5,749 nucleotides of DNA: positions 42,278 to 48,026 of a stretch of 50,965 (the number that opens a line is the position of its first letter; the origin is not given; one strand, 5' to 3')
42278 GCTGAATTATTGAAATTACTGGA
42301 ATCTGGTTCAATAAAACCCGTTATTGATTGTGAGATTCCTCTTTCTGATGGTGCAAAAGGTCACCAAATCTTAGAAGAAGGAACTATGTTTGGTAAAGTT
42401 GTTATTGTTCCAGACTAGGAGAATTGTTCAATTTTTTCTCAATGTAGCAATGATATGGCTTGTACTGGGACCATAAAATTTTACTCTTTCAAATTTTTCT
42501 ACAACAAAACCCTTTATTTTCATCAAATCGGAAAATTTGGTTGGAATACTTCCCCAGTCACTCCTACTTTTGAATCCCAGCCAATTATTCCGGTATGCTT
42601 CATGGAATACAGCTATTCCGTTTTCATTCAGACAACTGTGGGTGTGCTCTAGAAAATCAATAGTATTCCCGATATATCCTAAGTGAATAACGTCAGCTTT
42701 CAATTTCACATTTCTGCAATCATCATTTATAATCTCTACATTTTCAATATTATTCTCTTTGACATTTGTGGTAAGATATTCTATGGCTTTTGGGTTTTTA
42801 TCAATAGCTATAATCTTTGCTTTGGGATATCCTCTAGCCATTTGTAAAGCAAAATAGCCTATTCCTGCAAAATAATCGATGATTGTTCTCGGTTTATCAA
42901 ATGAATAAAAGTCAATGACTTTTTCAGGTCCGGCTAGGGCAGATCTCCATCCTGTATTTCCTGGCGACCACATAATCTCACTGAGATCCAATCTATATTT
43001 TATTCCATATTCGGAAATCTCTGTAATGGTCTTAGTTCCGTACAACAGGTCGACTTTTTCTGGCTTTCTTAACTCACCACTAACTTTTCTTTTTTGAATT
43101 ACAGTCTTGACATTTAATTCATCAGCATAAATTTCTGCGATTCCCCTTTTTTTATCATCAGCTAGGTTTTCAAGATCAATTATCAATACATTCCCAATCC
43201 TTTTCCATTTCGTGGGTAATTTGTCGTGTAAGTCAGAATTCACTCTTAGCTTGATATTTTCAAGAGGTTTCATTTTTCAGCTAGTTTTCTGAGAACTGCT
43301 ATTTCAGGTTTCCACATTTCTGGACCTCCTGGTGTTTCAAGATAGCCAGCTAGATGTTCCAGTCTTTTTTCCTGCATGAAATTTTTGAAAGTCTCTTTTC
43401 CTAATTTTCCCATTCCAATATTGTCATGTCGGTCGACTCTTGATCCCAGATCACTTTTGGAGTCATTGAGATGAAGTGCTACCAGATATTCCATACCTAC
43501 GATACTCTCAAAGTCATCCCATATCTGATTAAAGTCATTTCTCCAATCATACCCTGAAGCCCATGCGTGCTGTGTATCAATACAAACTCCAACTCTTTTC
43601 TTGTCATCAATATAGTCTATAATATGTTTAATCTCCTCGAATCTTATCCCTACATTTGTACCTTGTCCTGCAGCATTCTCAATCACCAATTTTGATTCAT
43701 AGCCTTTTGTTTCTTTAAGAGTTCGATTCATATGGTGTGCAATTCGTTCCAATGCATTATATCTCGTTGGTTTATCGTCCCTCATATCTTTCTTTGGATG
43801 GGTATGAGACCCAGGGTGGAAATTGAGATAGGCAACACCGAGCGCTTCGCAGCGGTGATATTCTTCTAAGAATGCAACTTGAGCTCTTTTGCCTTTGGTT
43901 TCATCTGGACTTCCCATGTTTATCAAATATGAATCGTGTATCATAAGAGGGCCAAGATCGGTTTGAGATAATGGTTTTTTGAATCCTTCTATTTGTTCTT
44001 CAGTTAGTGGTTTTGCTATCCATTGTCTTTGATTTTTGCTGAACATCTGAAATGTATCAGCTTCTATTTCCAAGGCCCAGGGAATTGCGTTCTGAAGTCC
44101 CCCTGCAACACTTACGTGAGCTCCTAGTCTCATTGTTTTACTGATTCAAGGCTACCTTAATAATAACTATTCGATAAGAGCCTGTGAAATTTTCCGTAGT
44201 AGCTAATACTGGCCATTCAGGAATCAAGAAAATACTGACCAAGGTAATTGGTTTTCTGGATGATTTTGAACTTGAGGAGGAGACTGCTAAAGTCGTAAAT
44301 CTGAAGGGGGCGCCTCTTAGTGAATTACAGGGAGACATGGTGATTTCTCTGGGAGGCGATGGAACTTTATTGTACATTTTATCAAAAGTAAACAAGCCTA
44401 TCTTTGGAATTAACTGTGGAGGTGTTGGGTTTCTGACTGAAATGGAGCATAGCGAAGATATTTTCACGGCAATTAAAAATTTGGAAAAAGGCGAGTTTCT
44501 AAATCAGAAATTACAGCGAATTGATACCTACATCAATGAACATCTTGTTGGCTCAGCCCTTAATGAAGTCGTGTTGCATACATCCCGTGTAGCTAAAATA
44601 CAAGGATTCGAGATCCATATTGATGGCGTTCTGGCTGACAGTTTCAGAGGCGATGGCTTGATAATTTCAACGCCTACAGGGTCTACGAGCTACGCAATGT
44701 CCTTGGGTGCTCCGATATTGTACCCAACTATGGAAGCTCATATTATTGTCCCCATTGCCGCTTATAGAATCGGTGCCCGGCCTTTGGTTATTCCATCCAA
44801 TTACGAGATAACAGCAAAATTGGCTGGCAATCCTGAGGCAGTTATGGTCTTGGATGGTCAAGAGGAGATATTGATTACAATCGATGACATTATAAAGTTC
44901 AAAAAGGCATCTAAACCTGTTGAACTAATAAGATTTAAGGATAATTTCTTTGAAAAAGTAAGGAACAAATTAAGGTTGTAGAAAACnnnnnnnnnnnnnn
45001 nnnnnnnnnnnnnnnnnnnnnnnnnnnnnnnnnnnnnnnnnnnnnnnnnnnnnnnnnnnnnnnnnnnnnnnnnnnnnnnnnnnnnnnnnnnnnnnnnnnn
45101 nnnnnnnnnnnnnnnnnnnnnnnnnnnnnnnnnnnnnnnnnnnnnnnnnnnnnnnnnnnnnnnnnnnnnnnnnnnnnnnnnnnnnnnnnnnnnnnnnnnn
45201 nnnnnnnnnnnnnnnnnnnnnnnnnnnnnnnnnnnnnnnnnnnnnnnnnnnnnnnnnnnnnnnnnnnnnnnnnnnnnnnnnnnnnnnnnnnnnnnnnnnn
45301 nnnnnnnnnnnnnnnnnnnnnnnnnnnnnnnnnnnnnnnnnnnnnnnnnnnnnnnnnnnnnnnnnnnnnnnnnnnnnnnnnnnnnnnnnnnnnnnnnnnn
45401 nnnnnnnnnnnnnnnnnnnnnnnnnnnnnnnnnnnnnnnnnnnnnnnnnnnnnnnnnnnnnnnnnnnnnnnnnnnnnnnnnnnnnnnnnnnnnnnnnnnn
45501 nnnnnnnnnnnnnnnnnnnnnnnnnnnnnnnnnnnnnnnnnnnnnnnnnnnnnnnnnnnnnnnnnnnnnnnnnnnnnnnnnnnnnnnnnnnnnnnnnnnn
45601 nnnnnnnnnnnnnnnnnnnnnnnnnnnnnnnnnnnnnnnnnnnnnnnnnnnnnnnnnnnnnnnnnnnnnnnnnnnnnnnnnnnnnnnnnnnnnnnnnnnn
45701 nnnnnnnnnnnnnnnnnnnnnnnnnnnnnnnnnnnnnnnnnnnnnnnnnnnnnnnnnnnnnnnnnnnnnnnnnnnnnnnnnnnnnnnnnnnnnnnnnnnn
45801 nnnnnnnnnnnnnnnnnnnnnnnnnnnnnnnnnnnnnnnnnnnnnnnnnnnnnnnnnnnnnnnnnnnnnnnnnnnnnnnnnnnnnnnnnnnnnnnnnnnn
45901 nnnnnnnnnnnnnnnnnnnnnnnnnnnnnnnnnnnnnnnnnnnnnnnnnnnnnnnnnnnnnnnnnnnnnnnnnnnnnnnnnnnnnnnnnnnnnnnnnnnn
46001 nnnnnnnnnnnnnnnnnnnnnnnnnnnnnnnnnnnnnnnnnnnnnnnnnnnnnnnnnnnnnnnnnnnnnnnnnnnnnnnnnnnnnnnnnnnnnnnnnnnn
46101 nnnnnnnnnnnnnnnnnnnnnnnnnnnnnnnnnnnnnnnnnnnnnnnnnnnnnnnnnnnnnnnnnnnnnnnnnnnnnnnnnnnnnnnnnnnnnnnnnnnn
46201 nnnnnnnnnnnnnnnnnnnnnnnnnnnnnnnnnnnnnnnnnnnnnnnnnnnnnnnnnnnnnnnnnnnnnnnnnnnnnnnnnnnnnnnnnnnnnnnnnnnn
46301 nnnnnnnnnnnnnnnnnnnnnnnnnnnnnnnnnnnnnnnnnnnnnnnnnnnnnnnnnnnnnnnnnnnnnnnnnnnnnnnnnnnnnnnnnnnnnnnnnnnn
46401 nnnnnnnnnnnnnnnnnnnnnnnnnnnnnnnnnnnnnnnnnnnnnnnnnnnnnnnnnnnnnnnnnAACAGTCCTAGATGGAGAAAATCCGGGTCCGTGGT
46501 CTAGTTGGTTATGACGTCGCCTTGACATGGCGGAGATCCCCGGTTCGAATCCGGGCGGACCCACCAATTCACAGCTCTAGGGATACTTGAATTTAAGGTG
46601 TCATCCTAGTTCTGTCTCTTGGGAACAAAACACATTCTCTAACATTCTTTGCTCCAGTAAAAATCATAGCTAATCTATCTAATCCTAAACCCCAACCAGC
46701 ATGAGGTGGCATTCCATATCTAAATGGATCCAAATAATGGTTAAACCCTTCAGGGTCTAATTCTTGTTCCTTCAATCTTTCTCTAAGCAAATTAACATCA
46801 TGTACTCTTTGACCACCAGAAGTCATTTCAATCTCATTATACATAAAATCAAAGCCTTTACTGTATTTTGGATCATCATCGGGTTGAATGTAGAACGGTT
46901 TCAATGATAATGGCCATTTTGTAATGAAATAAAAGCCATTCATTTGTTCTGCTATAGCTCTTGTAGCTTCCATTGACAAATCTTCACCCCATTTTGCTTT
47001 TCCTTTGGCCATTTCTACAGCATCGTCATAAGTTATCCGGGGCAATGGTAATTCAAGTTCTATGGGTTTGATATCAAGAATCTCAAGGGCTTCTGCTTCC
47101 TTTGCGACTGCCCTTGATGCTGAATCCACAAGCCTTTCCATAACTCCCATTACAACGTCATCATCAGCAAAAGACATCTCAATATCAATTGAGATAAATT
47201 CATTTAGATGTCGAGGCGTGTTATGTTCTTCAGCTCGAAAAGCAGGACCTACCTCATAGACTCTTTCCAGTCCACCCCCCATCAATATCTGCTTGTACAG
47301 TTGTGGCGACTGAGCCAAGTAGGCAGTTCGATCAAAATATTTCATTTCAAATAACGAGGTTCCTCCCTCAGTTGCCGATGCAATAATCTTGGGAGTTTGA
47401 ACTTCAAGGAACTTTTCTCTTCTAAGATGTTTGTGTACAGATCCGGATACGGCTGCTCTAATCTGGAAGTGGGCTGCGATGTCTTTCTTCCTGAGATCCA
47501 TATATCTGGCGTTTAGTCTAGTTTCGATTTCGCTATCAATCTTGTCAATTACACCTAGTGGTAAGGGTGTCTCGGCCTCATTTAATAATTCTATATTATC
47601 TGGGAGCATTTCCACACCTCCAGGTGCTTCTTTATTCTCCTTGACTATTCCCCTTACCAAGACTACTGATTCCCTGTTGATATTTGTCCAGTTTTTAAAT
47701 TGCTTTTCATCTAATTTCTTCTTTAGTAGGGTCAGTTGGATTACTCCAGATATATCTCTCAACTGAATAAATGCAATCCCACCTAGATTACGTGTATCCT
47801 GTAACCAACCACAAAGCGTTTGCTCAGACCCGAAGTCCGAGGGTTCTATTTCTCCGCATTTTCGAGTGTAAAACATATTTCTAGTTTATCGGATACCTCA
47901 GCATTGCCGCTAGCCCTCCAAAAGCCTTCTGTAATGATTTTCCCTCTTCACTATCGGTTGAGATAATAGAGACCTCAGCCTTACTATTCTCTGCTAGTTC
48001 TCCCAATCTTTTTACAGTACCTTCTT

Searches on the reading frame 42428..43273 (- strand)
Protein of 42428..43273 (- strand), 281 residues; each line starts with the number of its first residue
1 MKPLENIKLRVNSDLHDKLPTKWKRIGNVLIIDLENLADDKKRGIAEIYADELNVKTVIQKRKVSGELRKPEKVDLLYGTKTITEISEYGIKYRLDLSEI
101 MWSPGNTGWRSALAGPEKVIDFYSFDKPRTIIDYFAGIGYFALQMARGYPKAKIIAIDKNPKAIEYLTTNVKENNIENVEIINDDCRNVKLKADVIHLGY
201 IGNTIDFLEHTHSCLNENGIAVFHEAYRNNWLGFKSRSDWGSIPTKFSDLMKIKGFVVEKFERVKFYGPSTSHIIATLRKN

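Call 25: search_protein_families(library=pfam, proteins=[window:42428-43273:-], max_evalue=0.001)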
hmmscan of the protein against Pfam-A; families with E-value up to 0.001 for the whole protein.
window:42428-43273:- (281 aa): 10 families
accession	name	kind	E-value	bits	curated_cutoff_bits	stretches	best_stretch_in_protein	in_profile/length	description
PF02475.24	TRM5-TYW2_MTfase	-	6.9e-30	104.6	28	1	84-229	1-141/164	TRM5/TYW2 methyltransferase domain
PF25133.1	TYW2_N_2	-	2.1e-16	60.2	27.7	1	8-82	6-79/79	TYW2 N-terminal domain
PF13847.12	Methyltransf_31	-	1.1e-11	45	27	1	129-228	5-114/145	Methyltransferase domain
PF05175.20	MTS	-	2e-08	34.5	23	1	128-190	32-94/170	Methyltransferase small domain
PF13649.12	Methyltransf_25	-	1.4e-07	32.6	27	1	131-207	1-76/97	Methyltransferase domain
PF13489.12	Methyltransf_23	-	3.1e-06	27.5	27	1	119-226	12-119/164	Methyltransferase domain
PF02390.23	Methyltransf_4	-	4.7e-06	26.6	24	1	135-186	9-60/173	Putative methyltransferase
PF02005.22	TRM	-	6.8e-06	26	27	1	129-220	51-148/376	N2,N2-dimethylguanosine tRNA methyltransferase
PF02527.21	GidB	-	1.7e-05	24.7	27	1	121-223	43-146/184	rRNA small subunit methyltransferase G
PF05185.22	PRMT5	-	2.1e-05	24.9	22.9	1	150-193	90-133/171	PRMT5 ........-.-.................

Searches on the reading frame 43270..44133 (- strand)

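Call 25: search_protein_families(library=pfam, proteins=[window:43270-44133:-], max_evalue=0.001)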
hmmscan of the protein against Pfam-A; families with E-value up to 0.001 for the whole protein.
window:43270-44133:- (287 aa): 1 family
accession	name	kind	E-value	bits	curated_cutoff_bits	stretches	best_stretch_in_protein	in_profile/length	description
PF01261.30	AP_endonuc_2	-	6.1e-51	174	31.1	1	19-284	3-249/249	Xylose isomerase-like TIM barrel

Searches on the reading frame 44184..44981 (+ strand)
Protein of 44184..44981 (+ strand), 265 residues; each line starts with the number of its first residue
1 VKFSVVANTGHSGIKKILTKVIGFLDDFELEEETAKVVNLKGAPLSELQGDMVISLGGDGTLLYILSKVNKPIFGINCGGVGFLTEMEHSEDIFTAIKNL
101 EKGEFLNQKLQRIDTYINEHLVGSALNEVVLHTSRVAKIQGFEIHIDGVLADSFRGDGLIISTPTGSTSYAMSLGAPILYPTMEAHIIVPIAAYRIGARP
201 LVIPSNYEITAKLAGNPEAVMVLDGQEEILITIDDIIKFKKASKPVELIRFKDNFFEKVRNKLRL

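Call 60: search_protein_families(library=pfam, proteins=[window:44184-44981:+], max_evalue=0.0001)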
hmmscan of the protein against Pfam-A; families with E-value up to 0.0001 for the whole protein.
window:44184-44981:+ (265 aa): 2 families
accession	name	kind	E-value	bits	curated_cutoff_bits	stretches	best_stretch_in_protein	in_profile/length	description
PF20143.4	NAD_kinase_C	-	4.8e-29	101.1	23.7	1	126-250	1-125/126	ATP-NAD kinase C-terminal domain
PF01513.26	NAD_kinase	-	2.4e-11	44.5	25.5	1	46-105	69-130/130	ATP-NAD kinase N-terminal domain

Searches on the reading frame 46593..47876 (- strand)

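Call 60: search_protein_families(library=pfam, proteins=[window:46593-47876:-], max_evalue=0.0001)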
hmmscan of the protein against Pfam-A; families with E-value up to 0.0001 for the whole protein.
window:46593-47876:- (427 aa): 2 families
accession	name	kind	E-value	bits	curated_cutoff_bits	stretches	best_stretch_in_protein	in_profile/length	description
PF00152.25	tRNA-synt_2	-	8.2e-90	301.4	25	1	117-421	2-307/308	tRNA synthetases class II (D, K and N)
PF01336.31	tRNA_anti-codon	-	2.1e-14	53.6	27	1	20-98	2-75/75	OB-fold nucleic acid binding domain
